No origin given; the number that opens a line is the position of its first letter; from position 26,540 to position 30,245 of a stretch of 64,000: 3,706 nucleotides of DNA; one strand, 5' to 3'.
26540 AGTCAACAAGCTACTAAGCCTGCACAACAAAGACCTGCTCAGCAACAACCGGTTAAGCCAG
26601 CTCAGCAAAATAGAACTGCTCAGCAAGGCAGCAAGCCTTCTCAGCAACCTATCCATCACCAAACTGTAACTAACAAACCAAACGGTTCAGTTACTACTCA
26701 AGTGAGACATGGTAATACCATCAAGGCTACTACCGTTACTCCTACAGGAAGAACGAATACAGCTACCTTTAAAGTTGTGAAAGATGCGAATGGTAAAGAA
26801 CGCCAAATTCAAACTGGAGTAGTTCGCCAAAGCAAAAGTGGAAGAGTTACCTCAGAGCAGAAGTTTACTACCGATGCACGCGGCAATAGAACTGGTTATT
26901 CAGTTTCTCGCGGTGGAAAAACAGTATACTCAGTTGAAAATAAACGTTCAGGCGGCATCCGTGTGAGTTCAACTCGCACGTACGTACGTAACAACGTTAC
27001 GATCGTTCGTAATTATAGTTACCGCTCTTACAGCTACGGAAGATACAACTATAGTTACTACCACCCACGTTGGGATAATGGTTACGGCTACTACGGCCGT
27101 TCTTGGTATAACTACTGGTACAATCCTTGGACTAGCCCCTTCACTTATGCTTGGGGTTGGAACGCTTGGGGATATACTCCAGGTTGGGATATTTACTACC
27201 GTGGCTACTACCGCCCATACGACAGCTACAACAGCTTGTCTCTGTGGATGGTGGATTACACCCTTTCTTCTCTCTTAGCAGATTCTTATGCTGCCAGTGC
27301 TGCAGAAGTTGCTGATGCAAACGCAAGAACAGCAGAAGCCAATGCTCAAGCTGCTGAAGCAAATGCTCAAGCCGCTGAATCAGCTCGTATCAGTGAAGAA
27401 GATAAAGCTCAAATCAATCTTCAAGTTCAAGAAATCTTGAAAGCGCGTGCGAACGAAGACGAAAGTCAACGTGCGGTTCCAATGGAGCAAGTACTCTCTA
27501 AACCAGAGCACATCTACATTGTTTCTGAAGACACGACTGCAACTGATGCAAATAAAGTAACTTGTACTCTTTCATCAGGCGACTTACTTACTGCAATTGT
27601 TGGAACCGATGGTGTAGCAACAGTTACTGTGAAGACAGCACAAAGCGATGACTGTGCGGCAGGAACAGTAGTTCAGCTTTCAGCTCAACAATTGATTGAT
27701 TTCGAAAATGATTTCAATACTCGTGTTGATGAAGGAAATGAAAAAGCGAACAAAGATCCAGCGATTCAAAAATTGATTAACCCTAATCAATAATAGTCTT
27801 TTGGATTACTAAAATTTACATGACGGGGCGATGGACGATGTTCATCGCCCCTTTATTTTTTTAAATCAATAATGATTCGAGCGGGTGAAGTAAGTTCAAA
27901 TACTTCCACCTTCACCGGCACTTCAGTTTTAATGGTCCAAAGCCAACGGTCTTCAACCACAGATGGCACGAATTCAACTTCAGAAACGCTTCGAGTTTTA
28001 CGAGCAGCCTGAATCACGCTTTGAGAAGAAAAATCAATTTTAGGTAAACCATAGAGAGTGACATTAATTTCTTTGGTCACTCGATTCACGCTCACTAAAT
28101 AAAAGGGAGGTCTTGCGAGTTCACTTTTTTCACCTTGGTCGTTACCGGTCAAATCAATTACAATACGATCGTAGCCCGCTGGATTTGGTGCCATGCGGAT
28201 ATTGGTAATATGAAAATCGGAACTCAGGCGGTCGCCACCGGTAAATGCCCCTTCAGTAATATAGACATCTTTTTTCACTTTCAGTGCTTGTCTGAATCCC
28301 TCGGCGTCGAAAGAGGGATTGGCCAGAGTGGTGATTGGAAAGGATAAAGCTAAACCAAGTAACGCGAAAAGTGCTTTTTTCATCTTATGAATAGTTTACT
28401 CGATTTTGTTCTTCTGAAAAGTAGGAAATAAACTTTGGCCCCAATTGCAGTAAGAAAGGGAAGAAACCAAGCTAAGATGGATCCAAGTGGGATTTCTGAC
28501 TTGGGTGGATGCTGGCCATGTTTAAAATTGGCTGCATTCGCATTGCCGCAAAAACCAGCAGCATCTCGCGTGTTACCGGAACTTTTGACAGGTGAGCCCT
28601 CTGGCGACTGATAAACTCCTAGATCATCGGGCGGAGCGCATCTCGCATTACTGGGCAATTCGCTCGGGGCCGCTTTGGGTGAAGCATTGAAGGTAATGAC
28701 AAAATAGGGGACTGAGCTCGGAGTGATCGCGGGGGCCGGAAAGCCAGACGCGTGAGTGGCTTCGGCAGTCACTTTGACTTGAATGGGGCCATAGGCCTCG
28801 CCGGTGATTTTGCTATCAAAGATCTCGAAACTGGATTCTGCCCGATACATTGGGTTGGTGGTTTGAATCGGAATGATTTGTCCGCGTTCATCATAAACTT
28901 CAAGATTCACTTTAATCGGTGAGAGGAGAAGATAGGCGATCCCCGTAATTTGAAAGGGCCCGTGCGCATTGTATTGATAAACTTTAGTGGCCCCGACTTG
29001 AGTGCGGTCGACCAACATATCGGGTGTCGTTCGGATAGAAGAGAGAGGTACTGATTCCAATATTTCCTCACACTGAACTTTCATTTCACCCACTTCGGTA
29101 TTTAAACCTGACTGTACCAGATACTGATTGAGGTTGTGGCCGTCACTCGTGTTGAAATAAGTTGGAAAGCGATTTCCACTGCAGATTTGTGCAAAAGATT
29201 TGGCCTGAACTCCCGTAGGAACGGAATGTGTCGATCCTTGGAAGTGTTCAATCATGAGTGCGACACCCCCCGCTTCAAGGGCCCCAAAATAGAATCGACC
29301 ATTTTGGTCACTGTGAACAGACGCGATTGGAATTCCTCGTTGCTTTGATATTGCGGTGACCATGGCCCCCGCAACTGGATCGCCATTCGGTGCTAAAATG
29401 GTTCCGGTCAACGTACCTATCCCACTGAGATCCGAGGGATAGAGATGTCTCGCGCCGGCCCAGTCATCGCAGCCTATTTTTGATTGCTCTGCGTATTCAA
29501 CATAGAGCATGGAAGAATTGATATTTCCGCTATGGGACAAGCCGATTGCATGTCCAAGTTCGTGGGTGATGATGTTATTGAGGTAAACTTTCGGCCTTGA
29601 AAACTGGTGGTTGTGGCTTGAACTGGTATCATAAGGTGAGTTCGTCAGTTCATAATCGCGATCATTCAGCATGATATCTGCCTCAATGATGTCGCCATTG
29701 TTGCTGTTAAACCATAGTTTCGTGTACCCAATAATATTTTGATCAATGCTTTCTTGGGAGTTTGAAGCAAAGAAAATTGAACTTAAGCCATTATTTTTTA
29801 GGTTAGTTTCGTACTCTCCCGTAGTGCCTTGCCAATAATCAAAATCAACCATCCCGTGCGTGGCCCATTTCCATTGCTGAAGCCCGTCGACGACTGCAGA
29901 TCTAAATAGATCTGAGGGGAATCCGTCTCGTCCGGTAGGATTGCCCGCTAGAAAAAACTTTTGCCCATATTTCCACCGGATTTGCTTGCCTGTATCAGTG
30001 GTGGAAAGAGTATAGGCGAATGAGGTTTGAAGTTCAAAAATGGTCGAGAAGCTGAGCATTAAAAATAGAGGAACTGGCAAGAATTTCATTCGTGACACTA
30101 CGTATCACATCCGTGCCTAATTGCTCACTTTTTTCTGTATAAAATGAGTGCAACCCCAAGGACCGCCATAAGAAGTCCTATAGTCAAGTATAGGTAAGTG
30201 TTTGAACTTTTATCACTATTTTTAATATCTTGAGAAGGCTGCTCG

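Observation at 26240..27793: Secreted protein of extreme low complexity with an aromatic/Asn/Gly/Arg-rich block, Q/P/A tandem repeats and a coiled coil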

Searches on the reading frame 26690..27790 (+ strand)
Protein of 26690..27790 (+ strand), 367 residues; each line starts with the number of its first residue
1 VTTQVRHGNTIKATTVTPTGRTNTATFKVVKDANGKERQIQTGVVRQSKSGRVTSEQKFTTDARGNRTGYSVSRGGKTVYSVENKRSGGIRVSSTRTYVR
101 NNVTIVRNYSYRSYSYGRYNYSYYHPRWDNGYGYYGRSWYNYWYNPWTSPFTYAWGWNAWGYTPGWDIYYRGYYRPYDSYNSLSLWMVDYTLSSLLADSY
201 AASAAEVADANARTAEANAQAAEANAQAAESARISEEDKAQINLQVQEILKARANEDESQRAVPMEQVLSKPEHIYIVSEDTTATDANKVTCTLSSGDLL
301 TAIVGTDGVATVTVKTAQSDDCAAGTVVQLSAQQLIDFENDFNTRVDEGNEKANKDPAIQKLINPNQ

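Call 54: search_protein_representatives(protein=window:26690-27790:+)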
Query: 367 residues. Proteins with E-value up to 0.001 (for the whole library): 755; up to 1e-10: 460; up to 1e-30: 13. The best 150 are listed.
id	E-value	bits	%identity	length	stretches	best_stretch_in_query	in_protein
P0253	7.1e-47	176.7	34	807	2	63-351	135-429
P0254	1.3e-37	146.2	44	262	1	95-352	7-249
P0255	4.7e-37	144.4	37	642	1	29-356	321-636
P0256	5.2e-37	144.3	39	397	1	67-364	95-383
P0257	7.1e-37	143.8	41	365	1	89-356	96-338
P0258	7.7e-36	140.4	44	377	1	75-353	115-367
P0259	1.8e-35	139.2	36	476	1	57-358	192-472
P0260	3.0e-35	138.5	39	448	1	47-365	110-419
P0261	3.9e-34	134.8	33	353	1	43-356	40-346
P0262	7.2e-34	133.9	35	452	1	32-357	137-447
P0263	2.0e-33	132.4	41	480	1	57-350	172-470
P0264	3.0e-32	128.6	42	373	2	206-356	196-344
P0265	3.7e-32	128.3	36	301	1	63-360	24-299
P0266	1.8e-30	122.8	37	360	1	65-356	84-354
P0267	2.6e-30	122.2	37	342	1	70-366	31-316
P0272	2.5e-29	119.0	42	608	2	131-356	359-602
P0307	4.3e-23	98.5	30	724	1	48-359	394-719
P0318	1.7e-22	96.5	32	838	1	95-351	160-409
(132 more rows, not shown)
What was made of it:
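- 755 50%-identity representatives at E<=1e-3 and 460 at E<=1e-10 (call 54).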

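Call 65: list_cluster_members(proteins=[P0254, P0255, P0256, P0257, P0258, P0259, P0260, P0262, P0263, P0272])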
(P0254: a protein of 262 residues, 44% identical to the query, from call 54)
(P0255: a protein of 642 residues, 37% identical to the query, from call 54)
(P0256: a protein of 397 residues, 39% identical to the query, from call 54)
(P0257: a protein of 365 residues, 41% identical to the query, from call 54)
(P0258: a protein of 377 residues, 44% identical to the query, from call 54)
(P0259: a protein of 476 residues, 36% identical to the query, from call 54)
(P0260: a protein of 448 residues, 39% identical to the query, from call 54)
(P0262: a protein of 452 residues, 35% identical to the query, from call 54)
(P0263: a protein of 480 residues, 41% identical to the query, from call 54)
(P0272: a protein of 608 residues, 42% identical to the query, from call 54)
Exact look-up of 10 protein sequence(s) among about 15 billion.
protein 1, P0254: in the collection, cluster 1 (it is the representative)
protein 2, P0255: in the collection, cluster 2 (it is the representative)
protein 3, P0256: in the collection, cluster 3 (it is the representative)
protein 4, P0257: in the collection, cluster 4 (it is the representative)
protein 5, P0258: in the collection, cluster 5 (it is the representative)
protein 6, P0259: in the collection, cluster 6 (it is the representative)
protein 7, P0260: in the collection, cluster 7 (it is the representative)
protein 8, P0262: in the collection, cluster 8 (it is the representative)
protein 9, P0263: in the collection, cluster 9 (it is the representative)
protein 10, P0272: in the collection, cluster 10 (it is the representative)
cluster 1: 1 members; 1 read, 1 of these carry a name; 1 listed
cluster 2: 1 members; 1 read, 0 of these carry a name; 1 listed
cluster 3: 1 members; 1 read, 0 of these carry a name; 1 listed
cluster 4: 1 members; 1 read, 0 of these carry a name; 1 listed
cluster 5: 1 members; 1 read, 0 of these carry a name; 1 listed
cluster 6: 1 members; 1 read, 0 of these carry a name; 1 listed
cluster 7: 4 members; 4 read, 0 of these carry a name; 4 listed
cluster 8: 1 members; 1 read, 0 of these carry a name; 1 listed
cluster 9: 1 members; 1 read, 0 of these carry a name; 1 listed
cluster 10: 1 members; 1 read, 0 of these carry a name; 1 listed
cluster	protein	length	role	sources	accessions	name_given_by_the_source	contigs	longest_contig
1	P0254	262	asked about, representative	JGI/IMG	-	hypothetical protein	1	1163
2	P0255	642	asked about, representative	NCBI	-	-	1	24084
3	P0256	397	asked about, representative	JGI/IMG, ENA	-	-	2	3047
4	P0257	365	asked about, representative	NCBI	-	-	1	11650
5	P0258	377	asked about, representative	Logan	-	-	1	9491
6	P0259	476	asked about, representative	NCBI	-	-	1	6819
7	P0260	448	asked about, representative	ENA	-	-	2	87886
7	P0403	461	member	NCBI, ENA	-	-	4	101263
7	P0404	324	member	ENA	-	-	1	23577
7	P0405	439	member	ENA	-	-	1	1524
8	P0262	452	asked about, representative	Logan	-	-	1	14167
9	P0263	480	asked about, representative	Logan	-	-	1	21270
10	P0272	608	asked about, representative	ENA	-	-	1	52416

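Call 66: find_encoding_contigs(protein=P0272, flank=8000, max_places=1)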
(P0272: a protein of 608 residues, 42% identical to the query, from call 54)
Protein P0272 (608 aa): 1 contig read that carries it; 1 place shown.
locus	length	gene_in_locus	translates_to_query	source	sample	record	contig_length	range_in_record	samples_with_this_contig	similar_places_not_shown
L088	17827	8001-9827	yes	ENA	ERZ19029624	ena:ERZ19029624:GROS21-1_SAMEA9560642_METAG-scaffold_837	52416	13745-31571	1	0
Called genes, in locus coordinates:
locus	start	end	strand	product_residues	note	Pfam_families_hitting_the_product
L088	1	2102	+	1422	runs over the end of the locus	PF11249:DUF3047 (weak)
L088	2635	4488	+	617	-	PF02378:PTS_EIIC, PF00367:PTS_EIIB, PF00358:PTS_EIIA_1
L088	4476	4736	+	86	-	PF00381:PTS-HPr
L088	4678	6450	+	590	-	PF05524:PEP-utilisers_N, PF00391:PEP-utilizers, PF02896:PEP-utilizers_C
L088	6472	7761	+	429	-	PF00723:Glyco_hydro_15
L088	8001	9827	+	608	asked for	-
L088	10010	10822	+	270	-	PF14394:DUF4423, PF12802:MarR_2 (faint)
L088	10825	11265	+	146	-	-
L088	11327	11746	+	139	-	PF01965:DJ-1_PfpI, PF00117:GATase (weak)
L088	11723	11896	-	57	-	-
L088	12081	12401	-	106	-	-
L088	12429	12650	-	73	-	-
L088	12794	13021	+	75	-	-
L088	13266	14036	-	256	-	PF13679:Methyltransf_32, PF13847:Methyltransf_31 (weak)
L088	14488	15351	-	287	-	-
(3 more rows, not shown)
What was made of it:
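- Tried and rejected: P0272 sits in an unrelated context (call 66).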

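Call 81: search_protein_families(library=pfam, proteins=[P0255, P0259, P0260, P0263, P0272, P0253, P0318, P0307], max_evalue=0.1)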
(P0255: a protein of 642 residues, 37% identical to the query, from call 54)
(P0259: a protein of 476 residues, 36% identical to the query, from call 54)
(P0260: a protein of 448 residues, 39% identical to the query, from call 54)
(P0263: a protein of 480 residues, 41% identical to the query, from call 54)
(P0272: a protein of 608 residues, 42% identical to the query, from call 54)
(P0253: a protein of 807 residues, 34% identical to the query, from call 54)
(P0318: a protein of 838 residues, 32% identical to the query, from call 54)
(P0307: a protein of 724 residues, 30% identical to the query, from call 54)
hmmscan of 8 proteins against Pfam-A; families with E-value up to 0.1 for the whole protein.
P0255 (642 aa): 4 families
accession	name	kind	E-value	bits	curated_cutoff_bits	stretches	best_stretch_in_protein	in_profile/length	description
PF11525.13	CopK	-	0.0025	17.9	23.8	0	321-349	8-36/70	Copper resistance protein K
PF18565.7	Glyco_hydro2_C5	-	0.0039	17.5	32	0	189-237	29-77/103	Glycoside hydrolase family 2 C-terminal domain 5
PF21331.3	Isoamylase_C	-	0.0043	17.9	27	0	184-207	10-33/107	Isoamylase, C-terminal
PF06513.16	DUF1103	-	0.035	14.2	25.2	1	505-534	126-155/215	Repeat of unknown function (DUF1103)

P0259 (476 aa): 0 families

P0260 (448 aa): 2 families
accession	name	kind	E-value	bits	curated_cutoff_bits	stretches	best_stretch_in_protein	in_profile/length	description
PF01519.22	DUF16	-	0.04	14.8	40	0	263-320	40-95/104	Protein of unknown function DUF16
PF04102.17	SlyX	-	0.099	13.7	30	0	266-301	12-47/67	SlyX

P0263 (480 aa): 0 families

P0272 (608 aa): 2 families
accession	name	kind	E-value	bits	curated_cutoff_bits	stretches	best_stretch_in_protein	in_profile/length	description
PF05593.20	RHS_repeat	-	0.0027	18.5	22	1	201-225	13-37/38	RHS Repeat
PF09581.16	Spore_III_AF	-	0.059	13.8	28.3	0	448-524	58-131/185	Stage III sporulation protein AF (Spore_III_AF)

P0253 (807 aa): 1 family
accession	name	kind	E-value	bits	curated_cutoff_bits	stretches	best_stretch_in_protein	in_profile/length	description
PF07883.17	Cupin_2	-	0.0057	16.8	27.2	0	654-694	7-46/70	Cupin domain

P0318 (838 aa): 4 families
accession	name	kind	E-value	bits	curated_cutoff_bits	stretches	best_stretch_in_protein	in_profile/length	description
PF25174.1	Beta-prop_THOC3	-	0.0018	17.8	305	1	769-828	195-254/272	THOC3 beta-propeller domain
PF06433.17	Me-amine-dh_H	-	0.0024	17.3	21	0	765-832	268-337/343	Methylamine dehydrogenase heavy chain (MADH)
PF02239.22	Cytochrom_D1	-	0.013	14.5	25.5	1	756-827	236-311/368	Cytochrome D1 heme domain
PF07754.17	HVO_2753_ZBP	-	0.056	13.7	33.2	0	651-682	10-40/46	Small zinc finger protein HVO_2753-like, Zn-binding pocket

P0307 (724 aa): 0 families

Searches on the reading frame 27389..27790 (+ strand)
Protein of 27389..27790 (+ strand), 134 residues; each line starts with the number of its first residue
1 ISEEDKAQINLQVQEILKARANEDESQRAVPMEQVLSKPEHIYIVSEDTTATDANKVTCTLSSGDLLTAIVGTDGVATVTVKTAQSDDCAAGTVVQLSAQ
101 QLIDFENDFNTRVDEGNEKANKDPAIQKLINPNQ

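Call 57: predict_structure(alignment_id=A4)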
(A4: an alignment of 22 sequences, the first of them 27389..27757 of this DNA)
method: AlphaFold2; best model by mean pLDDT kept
length: 123 residues; sequences in the alignment: 22
mean_pLDDT: 87.7   pTM: 0.81
mean pLDDT of the five models: 87.7, 86.4, 85.7, 78.7, 78.0
residues with pLDDT >= 90: 75; 70-90: 41; 50-70: 7; < 50: 0
segments of 3 or more residues with pLDDT < 50: none
pLDDT, mean of each block of 10 residues (from residue 1): 90 88 71 74 94 93 92 83 93 93 92 90 83
secondary structure, 60 per line:
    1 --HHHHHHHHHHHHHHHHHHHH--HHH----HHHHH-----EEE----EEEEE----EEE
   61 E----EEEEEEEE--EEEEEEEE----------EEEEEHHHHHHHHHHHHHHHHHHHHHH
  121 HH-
elements in order: H3-22 H32-36 E42-44 E49-53 E58-61 E66-73 E76-83 E94-98 H99-122
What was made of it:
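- The C-terminal domain is confidently folded (call 57).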

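Call 61: fold_search(model_id=the predicted structure, library=pdb)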
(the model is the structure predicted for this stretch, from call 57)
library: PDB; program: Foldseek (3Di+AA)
matches with E <= 10: 643; with E <= 0.001: 0
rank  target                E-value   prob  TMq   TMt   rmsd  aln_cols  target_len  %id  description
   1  1q5o                  2.9e-01  0.08  0.19  0.12  14.5       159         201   13  HCN2J 443-645 in the presence of cAMP, selenomethionine derivative (released 2003-09-09)
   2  7yid_A                3.1e-01  0.14  0.18  0.05  10.2        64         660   16  Human KCNH5 closed state 1 (released 2023-04-05)
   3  6pby_A                3.1e-01  0.08  0.18  0.05  13.4       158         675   13  Single particle cryo-EM structure of the voltage-gated K+ channel Eag1 3-13 deletion mutant bound to calmodulin (confo (released 2019-09-18)
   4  6mn6_B                3.3e-01  0.08  0.18  0.09  15.4       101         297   13  Crystal structure of the cytosolic domain of human CNNM3 (released 2019-10-09)
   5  3s6p_D                3.5e-01  0.28  0.25  0.07  10.7        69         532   19  Crystal Structure of Helicoverpa Armigera Stunt Virus (released 2012-05-30)
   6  3wxm_F                3.5e-01  0.15  0.23  0.10  11.4        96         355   10  Crystal structure of archaeal Pelota and GTP-bound EF1 alpha complex (released 2014-09-03)
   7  7rhl_D                3.7e-01  0.12  0.20  0.06  10.7       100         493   16  Cryo-EM structure of human rod Apo CNGA1/B1 channel with CLZ coiled coil (released 2021-11-03)
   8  5khh                  3.7e-01  0.08  0.20  0.14  14.0       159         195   12  HCN2 CNBD in complex with inosine-3', 5'-cyclic monophosphate (cIMP) (released 2016-09-14)
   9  3u10                  3.9e-01  0.09  0.22  0.15  13.5       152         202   11  Tetramerization dynamics of the C-terminus underlies isoform-specific cAMP-gating in HCN channels (released 2011-10-26)
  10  5khj_A                3.9e-01  0.08  0.20  0.14  13.8       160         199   12  HCN2 CNBD in complex with uridine-3', 5'-cyclic monophosphate (cUMP) (released 2016-09-14)
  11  5k7l_A                4.4e-01  0.08  0.20  0.05  14.3       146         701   13  Single particle cryo-EM structure of the voltage-gated K+ channel Eag1 bound to the channel inhibitor calmodulin (released 2016-08-17)
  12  3s6p_C                4.7e-01  0.23  0.25  0.07  10.7        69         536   19  Crystal Structure of Helicoverpa Armigera Stunt Virus (released 2012-05-30)
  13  4llo_C                4.7e-01  0.07  0.17  0.13  10.7        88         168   14  Structure of the eag domain-CNBHD complex of the mouse EAG1 channel (released 2013-08-28)
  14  5bnd_A                5.0e-01  0.87  0.33  0.24   3.7        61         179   10  Crystal structure of the C-terminal domain of TagH (released 2016-07-06)
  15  2rf0_B                5.0e-01  0.75  0.34  0.65   3.4        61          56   15  Crystal structure of human mixed lineage kinase MAP3K10 SH3 domain (released 2007-10-23)
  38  3h41                  8.0e-01  0.69  0.35  0.15   2.7        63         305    8  CRYSTAL STRUCTURE OF A NLPC/P60 FAMILY PROTEIN (BCE_2878) FROM BACILLUS CEREUS ATCC 10987 AT 1.79 A RESOLUTION (released 2009-05-05)
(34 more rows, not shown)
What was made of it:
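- On Bacterial SH3 (SH3b) domains: Foldseek gives good local geometry but E about 0.5 (call 61).
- Closest known: Bacterial SH3-like. Same: The best-geometry Foldseek matches of the C-terminal domain are small five- or six-stranded barrels of this kind (rmsd 2.7-3.8 Å over about 61-67 columns, probability up to 0.87; call 61).
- The best-geometry PDB matches are SH3-like barrels, including the cell-wall-associated TagH C-terminal domain and the NlpC/P60 SH3b domain (rmsd 2.7-3.8 Å over about 61-67 columns; call 61).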

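Call 84: search_protein_families(library=phrogs, proteins=[window:27389-27790:+], max_evalue=0.1)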
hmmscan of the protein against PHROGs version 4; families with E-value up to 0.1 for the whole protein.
window:27389-27790:+ (134 aa): 0 families

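Call 85: search_protein_families(library=padloc, proteins=[window:27389-27790:+], max_evalue=0.1)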
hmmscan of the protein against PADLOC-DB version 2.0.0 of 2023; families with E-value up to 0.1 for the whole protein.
window:27389-27790:+ (134 aa): 0 families

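Call 86: search_solved_structures(query=A4, max_evalue=10)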
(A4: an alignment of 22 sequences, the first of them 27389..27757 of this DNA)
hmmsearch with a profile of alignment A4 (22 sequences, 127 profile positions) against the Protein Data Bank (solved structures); distinct sequences matched with E-value up to 10: 3.
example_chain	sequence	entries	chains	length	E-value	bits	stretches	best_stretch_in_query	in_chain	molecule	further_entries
3qc7_A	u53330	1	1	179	0.1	15.9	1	9-85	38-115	Head fiber protein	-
6qvk_1e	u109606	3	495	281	0.13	15.7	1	9-85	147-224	Capsid fiber protein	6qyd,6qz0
6ar0_A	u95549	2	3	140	1.2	12.5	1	38-82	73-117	Sarcolemmal membrane-associated protein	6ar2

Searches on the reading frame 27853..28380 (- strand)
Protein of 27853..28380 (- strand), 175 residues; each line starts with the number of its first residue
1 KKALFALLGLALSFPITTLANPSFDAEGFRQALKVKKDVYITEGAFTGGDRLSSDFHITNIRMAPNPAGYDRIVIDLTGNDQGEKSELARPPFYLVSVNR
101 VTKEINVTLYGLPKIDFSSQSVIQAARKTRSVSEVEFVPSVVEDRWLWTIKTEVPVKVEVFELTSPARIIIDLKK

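Call 8: search_protein_families(library=pfam, proteins=[window:27853-28380:-], max_evalue=1)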
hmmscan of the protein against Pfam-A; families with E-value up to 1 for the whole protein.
window:27853-28380:- (175 aa): 2 families
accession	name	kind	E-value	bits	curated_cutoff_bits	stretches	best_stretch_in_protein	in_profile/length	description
PF24837.1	AMIN-like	-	1.3e-06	28.9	27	1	58-174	3-128/129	AMIN-like domain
PF11741.13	AMIN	-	0.00067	20.1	20.5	0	149-174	14-39/101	AMIN domain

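Call 9: search_protein_families(library=ncbifam, proteins=[window:27853-28380:-], max_evalue=1)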
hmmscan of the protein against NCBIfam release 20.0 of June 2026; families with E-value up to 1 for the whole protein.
window:27853-28380:- (175 aa): 0 families

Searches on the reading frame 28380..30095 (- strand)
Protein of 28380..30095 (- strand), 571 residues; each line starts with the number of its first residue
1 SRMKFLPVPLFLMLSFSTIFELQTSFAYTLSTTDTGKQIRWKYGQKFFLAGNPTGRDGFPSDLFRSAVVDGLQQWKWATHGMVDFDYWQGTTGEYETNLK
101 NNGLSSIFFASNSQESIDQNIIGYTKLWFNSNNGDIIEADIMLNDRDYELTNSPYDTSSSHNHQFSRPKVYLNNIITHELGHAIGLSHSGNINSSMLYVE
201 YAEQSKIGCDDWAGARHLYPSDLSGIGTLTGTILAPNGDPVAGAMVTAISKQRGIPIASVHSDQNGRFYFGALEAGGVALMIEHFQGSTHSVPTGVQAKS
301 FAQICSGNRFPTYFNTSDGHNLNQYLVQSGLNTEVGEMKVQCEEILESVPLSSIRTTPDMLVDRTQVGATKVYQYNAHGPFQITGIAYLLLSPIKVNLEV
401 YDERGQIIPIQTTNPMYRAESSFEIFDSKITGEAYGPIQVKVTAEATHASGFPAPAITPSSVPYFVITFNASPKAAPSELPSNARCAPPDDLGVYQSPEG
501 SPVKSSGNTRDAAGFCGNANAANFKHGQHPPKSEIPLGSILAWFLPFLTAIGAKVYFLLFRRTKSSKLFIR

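Call 8: search_protein_families(library=pfam, proteins=[window:28380-30095:-], max_evalue=1)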
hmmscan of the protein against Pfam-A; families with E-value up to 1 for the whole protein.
window:28380-30095:- (571 aa): 11 families
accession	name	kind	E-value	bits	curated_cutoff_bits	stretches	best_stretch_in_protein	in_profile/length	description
PF13620.12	CarboxypepD_reg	-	4.3e-09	37.1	32.3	1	228-292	1-64/82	Carboxypeptidase regulatory-like domain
PF00413.30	Peptidase_M10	-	1.6e-07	31.8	24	1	161-219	102-158/159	Matrixin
PF12388.14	Peptidase_M57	-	0.0015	18.7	21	1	172-193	133-154/212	Dual-action HEIGH metallo-peptidase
PF10462.15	Peptidase_M66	-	0.0023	17.4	20.6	1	172-208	192-229/306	Peptidase M66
PF13715.12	CarbopepD_reg_2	-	0.037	14.5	32.2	1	230-292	2-60/88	CarboxypepD_reg-like domain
PF13688.12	Reprolysin_5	-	0.048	14.3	27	1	160-194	125-163/196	Metallo-peptidase family M12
PF20598.4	DUF6795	-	0.068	13.9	27.4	1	231-273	3-46/103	Domain of unknown function (DUF6795)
PF10670.15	DUF4198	-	0.075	13.6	34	1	228-277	148-200/209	Domain of unknown function (DUF4198)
PF13582.12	Reprolysin_3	-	0.13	13.2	22.4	1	167-189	107-123/123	Metallo-peptidase family M12B Reprolysin-like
PF11974.14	bMG3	-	0.18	12.2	34.9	1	238-274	25-60/103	Bacterial alpha-2-macroglobulin MG3 domain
PF07998.17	Peptidase_M54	-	0.26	11.7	24.4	1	176-196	149-168/194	Peptidase family M54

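Call 9: search_protein_families(library=ncbifam, proteins=[window:28380-30095:-], max_evalue=1)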
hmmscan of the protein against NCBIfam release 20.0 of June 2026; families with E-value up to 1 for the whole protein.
window:28380-30095:- (571 aa): 4 families
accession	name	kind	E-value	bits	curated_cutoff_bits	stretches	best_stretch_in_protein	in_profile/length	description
NF041905.1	MXAN_2677_2678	equivalog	1e-11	44.4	250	1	118-198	130-210/283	myxosortase-dependent metalloprotease, MXAN_2677/MXAN_2678 family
NF035945.1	Zn_serralysin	subfamily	0.0002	20.7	500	1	150-202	138-191/462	serralysin family metalloprotease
NF058648.1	ECF_sub_HI1622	equivalog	0.00094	19.2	100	1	230-304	28-100/180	NikL family nickel/cobalt ECF transporter subunit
NF033823.0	archmetzin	subfamily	0.037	14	145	1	172-192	122-142/170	archaemetzincin family Zn-dependent metalloprotease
